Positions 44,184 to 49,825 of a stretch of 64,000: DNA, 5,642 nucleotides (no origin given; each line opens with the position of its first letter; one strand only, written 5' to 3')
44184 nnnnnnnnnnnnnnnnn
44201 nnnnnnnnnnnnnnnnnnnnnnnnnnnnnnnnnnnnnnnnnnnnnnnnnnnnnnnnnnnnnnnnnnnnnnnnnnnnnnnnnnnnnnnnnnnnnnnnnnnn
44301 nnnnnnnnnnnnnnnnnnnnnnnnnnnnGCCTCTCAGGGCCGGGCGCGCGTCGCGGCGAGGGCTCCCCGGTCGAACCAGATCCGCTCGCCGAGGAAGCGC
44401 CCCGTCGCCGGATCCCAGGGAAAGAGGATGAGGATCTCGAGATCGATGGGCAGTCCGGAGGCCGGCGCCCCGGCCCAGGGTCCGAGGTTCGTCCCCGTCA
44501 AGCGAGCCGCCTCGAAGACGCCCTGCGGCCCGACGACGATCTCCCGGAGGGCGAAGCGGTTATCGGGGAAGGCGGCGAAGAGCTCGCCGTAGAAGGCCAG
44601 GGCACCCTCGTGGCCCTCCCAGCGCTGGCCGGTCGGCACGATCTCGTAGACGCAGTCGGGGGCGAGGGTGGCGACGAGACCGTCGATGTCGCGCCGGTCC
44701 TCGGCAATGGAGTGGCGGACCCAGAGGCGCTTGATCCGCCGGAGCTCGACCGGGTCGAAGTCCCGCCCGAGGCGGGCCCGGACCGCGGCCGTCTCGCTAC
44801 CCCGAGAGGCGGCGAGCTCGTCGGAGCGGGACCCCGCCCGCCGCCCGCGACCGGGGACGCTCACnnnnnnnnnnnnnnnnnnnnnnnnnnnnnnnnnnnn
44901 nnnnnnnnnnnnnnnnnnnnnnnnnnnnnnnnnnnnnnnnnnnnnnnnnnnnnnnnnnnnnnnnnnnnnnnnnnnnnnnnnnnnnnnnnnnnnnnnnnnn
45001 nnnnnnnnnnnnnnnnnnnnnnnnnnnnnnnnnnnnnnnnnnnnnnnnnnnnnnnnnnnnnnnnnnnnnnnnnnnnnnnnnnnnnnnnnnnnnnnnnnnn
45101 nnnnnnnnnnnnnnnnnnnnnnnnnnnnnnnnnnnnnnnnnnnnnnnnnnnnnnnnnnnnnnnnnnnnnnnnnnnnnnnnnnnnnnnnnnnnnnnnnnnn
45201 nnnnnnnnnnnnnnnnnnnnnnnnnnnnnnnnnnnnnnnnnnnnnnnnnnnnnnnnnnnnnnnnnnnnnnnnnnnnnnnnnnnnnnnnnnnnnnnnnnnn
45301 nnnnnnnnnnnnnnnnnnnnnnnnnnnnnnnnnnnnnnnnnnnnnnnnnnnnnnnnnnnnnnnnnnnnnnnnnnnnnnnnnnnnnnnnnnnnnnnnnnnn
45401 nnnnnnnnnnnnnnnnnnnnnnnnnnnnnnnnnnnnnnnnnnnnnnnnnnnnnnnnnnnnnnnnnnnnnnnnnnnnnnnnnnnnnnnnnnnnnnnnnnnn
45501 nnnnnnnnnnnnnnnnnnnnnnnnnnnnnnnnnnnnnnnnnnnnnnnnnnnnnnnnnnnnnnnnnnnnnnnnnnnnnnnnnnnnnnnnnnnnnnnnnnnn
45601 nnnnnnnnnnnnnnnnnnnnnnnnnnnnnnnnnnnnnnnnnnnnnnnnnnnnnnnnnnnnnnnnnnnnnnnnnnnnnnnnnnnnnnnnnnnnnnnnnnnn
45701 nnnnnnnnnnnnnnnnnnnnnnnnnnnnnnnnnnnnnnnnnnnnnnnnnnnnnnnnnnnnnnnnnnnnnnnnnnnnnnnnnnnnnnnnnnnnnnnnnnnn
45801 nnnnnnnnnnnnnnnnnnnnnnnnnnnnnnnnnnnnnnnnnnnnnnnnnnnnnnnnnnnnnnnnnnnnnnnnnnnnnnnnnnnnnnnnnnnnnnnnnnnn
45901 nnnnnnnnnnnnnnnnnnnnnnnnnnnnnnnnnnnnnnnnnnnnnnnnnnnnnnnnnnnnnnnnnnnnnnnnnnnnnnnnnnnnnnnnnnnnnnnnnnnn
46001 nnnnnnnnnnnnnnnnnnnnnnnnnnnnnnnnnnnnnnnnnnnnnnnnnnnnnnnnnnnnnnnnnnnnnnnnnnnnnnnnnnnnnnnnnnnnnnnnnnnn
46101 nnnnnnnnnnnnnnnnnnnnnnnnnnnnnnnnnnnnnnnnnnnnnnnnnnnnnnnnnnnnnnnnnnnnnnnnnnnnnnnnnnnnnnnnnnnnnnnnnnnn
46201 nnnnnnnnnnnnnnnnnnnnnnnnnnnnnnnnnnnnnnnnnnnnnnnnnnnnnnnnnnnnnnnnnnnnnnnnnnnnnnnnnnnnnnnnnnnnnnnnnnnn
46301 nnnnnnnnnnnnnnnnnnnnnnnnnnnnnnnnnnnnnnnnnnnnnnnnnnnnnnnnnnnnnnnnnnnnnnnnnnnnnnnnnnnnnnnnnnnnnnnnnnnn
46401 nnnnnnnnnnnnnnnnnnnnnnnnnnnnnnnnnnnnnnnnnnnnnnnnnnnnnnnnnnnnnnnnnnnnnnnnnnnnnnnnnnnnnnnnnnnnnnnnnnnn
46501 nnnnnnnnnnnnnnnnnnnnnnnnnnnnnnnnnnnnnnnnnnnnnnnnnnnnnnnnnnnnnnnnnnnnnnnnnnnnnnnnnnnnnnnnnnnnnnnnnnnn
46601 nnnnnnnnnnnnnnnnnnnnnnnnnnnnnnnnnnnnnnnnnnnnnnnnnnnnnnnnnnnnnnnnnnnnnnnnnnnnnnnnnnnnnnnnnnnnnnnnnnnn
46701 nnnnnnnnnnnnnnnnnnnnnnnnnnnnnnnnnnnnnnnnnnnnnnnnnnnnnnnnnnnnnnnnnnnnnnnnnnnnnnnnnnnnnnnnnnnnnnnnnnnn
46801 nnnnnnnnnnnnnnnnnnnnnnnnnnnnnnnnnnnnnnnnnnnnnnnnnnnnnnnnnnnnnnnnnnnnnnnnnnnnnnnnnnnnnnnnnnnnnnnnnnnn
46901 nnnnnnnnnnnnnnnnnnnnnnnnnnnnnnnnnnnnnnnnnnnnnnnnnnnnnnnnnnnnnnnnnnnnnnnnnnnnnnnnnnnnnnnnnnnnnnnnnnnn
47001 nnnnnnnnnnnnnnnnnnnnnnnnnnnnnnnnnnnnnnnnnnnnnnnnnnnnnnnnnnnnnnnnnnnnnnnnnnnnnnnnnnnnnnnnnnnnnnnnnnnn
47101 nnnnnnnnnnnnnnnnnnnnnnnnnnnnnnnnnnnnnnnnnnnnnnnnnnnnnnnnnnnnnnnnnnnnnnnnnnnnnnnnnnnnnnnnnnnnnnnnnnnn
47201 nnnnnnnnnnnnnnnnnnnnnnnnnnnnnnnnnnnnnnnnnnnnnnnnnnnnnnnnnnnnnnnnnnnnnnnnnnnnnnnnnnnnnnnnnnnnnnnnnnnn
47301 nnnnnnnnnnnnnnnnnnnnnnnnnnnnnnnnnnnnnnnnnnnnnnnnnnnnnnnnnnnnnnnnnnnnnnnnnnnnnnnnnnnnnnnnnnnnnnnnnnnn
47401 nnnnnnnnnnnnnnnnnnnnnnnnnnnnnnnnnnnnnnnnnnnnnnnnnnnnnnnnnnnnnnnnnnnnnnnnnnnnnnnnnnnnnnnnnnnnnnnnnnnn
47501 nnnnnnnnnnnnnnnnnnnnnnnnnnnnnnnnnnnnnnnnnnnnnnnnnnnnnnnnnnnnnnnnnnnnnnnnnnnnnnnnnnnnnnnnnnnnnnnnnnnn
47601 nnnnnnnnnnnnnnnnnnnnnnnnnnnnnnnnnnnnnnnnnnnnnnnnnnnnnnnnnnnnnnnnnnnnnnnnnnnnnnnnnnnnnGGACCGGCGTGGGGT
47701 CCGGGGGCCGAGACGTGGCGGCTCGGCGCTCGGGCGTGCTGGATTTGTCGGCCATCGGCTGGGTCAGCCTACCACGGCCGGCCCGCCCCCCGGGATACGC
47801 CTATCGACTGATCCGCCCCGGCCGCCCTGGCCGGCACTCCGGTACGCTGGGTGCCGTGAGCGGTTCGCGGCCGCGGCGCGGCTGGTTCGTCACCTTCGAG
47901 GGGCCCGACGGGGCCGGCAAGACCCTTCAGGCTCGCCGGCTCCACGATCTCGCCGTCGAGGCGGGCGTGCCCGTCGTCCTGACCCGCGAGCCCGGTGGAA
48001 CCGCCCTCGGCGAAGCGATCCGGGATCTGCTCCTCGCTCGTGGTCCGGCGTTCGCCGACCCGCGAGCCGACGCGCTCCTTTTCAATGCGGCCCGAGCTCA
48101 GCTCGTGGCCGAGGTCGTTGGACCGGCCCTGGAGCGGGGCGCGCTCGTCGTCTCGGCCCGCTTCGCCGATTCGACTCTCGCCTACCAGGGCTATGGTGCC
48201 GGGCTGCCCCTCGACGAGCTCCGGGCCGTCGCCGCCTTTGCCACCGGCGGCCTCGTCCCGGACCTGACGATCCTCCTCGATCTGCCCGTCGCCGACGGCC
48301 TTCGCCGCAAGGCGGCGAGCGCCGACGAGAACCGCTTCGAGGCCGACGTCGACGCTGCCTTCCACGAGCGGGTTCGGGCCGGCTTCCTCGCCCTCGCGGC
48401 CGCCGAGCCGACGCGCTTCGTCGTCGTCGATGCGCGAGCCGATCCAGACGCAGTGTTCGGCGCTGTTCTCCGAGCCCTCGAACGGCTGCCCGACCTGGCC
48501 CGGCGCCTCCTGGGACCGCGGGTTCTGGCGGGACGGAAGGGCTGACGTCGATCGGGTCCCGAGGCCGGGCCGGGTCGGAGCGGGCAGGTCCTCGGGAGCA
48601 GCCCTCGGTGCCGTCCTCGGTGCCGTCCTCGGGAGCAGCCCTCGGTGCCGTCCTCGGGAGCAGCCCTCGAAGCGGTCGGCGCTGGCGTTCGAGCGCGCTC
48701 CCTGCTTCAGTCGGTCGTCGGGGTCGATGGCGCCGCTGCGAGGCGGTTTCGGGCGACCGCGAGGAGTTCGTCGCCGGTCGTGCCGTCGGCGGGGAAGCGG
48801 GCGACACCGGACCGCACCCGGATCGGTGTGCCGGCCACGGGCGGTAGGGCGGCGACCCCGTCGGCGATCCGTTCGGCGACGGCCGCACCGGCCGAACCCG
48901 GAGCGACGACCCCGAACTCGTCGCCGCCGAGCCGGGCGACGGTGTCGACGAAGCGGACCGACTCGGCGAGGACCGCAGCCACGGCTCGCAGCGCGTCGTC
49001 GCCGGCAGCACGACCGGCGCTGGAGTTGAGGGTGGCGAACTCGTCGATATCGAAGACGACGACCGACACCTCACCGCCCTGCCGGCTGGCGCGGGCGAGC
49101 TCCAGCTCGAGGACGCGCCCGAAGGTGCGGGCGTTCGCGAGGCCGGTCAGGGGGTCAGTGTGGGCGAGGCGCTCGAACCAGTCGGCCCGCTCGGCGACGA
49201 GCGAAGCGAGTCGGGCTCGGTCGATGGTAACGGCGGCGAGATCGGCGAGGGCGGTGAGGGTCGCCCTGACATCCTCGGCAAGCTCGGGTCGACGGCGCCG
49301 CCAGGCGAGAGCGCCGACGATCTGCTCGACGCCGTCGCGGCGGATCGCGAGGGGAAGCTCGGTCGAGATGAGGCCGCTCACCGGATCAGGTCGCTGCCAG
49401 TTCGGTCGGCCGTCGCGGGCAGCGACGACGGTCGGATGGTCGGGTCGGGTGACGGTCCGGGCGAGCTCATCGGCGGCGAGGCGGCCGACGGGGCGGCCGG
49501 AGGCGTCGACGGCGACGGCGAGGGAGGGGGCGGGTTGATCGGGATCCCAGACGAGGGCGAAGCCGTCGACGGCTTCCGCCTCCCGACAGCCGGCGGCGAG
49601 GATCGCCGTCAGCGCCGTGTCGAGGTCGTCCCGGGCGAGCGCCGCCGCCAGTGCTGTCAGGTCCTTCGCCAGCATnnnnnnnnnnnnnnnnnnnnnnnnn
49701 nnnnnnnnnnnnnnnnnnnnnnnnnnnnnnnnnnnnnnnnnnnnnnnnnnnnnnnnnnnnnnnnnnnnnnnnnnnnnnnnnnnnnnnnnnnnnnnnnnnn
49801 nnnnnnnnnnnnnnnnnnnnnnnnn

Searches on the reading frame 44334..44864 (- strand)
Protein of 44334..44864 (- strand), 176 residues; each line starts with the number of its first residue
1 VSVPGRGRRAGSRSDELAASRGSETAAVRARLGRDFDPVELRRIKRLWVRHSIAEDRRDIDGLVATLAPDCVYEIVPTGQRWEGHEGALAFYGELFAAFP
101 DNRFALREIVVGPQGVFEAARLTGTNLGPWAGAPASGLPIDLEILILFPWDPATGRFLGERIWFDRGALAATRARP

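Call 75: search_protein_families(library=pfam, proteins=[window:44334-44864:-], max_evalue=0.001)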
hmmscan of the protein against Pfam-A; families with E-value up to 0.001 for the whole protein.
window:44334-44864:- (176 aa): 3 families
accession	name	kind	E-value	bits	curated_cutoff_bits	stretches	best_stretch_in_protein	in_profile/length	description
PF07366.18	SnoaL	-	4.8e-14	52.7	28.4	1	56-169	12-122/126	SnoaL-like polyketide cyclase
PF12680.13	SnoaL_2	-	4.5e-13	50.1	27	1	54-139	7-83/102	SnoaL-like domain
PF13577.12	SnoaL_4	-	0.00044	20.7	24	1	42-123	7-86/126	SnoaL-like domain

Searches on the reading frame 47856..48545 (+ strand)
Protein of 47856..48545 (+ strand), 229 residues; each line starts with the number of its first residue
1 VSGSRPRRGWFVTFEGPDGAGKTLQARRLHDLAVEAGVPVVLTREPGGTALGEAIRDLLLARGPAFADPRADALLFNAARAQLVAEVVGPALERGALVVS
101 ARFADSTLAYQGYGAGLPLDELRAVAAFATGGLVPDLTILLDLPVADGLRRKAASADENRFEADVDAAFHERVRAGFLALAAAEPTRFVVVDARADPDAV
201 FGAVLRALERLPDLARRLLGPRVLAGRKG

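Call 55: search_protein_families(library=pfam, proteins=[window:47856-48545:+], max_evalue=0.0001)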
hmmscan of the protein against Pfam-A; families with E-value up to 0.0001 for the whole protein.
window:47856-48545:+ (229 aa): 1 family
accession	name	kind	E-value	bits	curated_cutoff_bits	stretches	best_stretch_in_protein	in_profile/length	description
PF02223.23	Thymidylate_kin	-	1.6e-40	139.3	27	1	14-200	1-181/185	Thymidylate kinase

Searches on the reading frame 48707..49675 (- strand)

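Call 55: search_protein_families(library=pfam, proteins=[window:48707-49675:-], max_evalue=0.0001)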
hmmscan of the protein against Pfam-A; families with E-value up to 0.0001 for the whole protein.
window:48707-49675:- (322 aa): 1 family
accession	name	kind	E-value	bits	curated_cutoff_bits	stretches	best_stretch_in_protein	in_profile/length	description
PF00990.26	GGDEF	-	1.3e-27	97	23.8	1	171-315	1-154/161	Diguanylate cyclase, GGDEF domain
